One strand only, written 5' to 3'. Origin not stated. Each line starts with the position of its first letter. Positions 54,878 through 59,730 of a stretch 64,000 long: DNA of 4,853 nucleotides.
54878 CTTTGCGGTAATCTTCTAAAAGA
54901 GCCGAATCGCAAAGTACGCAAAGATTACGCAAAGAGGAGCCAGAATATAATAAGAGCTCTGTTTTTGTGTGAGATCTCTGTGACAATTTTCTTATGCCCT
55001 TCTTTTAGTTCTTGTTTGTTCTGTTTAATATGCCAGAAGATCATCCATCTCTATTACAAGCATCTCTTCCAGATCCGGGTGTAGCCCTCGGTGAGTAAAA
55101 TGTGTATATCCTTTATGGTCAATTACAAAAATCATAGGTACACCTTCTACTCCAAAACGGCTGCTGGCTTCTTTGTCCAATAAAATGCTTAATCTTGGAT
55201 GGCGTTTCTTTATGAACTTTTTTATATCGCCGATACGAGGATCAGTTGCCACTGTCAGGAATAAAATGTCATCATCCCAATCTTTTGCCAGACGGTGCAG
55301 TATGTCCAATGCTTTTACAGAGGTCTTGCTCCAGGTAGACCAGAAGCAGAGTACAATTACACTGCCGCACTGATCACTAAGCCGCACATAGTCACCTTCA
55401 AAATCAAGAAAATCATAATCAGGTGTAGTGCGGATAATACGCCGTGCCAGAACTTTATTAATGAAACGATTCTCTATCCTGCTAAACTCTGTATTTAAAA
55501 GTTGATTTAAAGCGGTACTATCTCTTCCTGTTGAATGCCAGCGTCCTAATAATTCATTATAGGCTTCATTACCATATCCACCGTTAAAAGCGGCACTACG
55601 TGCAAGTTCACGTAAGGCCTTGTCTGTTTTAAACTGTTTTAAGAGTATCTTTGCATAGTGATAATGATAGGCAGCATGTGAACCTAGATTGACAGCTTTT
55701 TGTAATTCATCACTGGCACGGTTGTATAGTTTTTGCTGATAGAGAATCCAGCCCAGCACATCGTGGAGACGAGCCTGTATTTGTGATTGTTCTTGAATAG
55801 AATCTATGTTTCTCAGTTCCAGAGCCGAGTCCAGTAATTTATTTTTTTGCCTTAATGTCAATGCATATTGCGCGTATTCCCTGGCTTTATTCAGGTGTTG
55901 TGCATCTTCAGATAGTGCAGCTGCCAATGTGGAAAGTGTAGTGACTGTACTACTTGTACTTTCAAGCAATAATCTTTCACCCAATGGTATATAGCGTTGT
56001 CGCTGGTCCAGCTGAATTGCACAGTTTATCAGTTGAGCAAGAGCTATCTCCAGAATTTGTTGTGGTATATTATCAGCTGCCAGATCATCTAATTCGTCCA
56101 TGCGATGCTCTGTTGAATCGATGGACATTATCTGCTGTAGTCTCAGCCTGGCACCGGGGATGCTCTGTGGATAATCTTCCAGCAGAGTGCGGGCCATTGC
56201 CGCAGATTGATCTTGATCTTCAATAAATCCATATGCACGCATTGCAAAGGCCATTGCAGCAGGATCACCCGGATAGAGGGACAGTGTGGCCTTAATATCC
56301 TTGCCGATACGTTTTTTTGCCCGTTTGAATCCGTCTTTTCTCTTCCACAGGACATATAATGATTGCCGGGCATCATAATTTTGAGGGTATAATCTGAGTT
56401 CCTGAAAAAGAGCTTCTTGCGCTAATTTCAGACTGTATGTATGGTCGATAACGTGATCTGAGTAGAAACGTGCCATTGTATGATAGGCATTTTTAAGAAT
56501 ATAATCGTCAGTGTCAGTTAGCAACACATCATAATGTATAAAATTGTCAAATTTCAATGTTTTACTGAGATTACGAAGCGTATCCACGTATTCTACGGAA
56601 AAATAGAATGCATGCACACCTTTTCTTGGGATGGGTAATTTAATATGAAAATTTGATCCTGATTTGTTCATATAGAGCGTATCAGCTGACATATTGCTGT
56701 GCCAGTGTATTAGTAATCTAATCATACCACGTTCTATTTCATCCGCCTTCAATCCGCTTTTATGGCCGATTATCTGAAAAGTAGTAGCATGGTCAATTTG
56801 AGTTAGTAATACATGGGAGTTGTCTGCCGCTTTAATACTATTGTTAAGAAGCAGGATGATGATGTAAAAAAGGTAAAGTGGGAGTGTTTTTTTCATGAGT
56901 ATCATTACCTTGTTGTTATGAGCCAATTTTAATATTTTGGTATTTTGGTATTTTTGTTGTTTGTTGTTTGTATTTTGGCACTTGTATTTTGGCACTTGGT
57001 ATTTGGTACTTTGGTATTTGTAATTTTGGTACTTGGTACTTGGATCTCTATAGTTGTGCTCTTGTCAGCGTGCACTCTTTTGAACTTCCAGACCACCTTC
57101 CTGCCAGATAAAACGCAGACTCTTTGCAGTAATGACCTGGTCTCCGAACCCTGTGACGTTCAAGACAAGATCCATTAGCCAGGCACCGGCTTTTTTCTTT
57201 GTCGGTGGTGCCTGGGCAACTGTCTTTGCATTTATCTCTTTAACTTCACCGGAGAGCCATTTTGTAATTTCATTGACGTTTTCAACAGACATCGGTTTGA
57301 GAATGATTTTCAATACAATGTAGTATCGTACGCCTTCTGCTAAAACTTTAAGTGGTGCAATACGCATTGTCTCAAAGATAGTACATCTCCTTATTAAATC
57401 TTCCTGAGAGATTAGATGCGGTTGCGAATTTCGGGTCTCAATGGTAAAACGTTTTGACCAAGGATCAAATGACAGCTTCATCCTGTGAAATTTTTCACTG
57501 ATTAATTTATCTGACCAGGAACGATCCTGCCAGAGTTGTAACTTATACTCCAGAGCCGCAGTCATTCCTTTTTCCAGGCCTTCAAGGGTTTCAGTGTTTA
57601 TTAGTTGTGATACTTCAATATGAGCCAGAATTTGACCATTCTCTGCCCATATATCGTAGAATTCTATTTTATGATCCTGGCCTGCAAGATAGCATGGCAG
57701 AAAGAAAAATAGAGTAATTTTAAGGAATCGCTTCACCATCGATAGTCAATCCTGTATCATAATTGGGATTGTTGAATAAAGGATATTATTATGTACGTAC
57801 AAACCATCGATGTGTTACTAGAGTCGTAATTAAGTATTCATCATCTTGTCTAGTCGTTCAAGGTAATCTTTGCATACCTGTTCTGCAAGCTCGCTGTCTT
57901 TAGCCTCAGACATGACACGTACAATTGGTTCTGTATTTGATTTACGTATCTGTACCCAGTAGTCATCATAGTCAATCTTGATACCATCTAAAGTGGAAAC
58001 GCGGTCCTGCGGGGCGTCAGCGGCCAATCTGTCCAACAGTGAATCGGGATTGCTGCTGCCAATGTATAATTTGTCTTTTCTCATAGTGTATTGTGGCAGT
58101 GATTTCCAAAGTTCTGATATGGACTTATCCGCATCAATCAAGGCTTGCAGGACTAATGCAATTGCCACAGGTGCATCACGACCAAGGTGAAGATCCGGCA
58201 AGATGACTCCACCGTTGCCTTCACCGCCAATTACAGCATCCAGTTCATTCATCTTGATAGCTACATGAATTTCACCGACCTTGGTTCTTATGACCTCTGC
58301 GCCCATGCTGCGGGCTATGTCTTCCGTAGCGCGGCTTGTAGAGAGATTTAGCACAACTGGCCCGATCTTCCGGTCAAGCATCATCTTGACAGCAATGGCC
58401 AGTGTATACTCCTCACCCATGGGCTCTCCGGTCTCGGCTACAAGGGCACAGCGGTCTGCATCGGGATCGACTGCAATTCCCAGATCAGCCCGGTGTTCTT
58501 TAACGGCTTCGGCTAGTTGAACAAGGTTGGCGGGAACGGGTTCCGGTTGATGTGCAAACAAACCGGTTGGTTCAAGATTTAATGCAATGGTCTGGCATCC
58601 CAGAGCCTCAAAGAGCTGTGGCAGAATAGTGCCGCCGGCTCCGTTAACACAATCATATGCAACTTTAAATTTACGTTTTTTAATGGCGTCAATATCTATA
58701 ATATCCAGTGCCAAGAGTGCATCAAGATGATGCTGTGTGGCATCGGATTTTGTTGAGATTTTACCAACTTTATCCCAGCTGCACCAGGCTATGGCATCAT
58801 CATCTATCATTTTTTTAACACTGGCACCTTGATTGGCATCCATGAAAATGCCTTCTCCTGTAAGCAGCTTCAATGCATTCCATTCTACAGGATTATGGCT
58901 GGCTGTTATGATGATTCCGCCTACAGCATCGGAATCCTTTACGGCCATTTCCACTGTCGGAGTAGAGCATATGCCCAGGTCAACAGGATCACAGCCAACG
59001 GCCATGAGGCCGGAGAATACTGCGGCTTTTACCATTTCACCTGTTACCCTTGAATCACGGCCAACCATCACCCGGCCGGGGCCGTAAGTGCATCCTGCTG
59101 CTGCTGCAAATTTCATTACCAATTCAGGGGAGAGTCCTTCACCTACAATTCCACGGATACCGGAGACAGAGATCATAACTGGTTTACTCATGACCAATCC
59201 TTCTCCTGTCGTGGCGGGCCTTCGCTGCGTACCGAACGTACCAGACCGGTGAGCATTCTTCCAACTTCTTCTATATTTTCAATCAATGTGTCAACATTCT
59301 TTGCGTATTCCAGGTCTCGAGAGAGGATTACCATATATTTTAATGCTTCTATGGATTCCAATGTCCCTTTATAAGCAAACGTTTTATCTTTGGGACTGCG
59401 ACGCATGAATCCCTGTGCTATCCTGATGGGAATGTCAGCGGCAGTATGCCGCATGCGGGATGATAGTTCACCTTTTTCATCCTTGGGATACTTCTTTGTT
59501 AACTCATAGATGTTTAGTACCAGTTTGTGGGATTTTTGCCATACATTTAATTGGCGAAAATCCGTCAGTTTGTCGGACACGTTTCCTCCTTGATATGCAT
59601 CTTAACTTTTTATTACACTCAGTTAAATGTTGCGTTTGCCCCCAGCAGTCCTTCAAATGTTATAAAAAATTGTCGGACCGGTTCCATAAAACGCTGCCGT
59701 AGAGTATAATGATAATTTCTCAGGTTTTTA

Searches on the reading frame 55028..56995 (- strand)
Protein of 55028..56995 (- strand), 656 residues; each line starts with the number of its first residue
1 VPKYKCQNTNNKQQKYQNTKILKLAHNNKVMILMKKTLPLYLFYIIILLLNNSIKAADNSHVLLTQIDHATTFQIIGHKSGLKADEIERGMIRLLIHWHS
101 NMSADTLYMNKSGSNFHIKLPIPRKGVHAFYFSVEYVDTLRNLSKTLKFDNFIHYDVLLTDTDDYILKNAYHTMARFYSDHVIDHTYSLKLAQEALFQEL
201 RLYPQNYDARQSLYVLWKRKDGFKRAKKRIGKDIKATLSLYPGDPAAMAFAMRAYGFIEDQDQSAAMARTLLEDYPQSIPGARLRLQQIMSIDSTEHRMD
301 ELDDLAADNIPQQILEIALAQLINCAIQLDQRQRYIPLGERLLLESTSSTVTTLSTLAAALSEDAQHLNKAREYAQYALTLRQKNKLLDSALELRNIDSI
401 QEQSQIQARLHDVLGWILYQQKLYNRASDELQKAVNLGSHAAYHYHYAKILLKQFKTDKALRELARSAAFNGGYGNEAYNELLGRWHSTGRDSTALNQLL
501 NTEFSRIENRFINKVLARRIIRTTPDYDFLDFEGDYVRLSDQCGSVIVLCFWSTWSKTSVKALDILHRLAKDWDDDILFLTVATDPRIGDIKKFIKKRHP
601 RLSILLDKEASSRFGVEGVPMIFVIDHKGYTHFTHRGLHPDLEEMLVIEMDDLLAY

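Call 28: search_protein_families(library=pfam, proteins=[window:55028-56995:-], max_evalue=0.001)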
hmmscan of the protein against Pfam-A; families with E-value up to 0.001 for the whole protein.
window:55028-56995:- (656 aa): 4 families
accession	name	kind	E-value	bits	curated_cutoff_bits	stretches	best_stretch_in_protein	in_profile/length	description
PF00578.27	AhpC-TSA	-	1.9e-07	31.5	26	1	524-629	5-119/124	AhpC/TSA family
PF13905.12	Thioredoxin_8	-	4.9e-07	30.4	27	1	544-630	1-93/94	Thioredoxin-like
PF08534.16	Redoxin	-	1.1e-05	25.7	26.6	1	533-636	17-133/148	Redoxin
PF12895.13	ANAPC3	-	0.00063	20.4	27.2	1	414-464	29-79/82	Anaphase-promoting complex, cyclosome, subunit 3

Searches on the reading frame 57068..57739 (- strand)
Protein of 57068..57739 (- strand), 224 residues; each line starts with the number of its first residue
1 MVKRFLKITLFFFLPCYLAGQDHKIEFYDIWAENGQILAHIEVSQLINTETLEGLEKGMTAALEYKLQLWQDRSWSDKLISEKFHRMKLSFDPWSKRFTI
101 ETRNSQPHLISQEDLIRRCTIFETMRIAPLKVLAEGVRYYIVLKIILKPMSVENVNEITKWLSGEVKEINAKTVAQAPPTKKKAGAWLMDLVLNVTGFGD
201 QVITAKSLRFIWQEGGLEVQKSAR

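Call 28: search_protein_families(library=pfam, proteins=[window:57068-57739:-], max_evalue=0.001)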
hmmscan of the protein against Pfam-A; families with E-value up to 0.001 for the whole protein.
window:57068-57739:- (224 aa): 1 family
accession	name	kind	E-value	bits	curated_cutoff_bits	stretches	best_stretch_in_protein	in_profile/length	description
PF14334.11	DUF4390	-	8.2e-11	42.1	27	1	26-148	7-133/161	Domain of unknown function (DUF4390)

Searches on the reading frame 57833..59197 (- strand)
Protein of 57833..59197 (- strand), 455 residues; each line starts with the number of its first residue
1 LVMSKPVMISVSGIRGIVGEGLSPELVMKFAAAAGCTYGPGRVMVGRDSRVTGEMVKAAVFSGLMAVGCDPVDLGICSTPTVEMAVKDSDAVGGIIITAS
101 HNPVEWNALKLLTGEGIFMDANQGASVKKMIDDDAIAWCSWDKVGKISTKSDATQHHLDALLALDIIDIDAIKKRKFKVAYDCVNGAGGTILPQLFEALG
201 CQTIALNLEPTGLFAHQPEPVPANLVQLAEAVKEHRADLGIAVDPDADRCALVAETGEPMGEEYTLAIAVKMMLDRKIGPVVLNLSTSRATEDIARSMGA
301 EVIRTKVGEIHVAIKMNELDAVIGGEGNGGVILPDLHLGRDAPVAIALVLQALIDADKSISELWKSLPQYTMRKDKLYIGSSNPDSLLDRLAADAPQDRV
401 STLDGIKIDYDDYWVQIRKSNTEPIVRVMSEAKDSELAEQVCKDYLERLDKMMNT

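Call 28: search_protein_families(library=pfam, proteins=[window:57833-59197:-], max_evalue=0.001)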
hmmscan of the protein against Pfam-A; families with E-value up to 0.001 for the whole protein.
window:57833-59197:- (455 aa): 4 families
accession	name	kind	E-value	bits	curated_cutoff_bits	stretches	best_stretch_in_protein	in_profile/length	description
PF02878.22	PGM_PMM_I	-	9.9e-32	109.9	22.5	1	12-132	7-132/138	Phosphoglucomutase/phosphomannomutase, alpha/beta/alpha domain I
PF02879.22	PGM_PMM_II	-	7.8e-28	97.5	29.3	1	165-257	9-103/103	Phosphoglucomutase/phosphomannomutase, alpha/beta/alpha domain II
PF02880.22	PGM_PMM_III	-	3.3e-21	76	20.7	1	264-368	4-112/115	Phosphoglucomutase/phosphomannomutase, alpha/beta/alpha domain III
PF00408.26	PGM_PMM_IV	-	5.7e-10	39.6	23.1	1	393-444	21-64/68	Phosphoglucomutase/phosphomannomutase, C-terminal domain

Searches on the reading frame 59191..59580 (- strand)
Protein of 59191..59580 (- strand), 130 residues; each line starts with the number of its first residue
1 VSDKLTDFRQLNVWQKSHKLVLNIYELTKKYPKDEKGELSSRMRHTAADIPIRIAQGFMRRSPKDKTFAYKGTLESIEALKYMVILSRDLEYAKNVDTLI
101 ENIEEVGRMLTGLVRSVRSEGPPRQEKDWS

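Call 28: search_protein_families(library=pfam, proteins=[window:59191-59580:-], max_evalue=0.001)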
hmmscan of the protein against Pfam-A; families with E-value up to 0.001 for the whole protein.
window:59191-59580:- (130 aa): 2 families
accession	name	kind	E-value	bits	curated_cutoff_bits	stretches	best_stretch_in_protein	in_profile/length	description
PF05635.17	23S_rRNA_IVP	-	5.9e-22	78.3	33.8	1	9-112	1-106/106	23S rRNA-intervening sequence protein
PF22296.2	bAvd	-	1.1e-06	29.5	40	1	14-116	4-106/107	bAvd-like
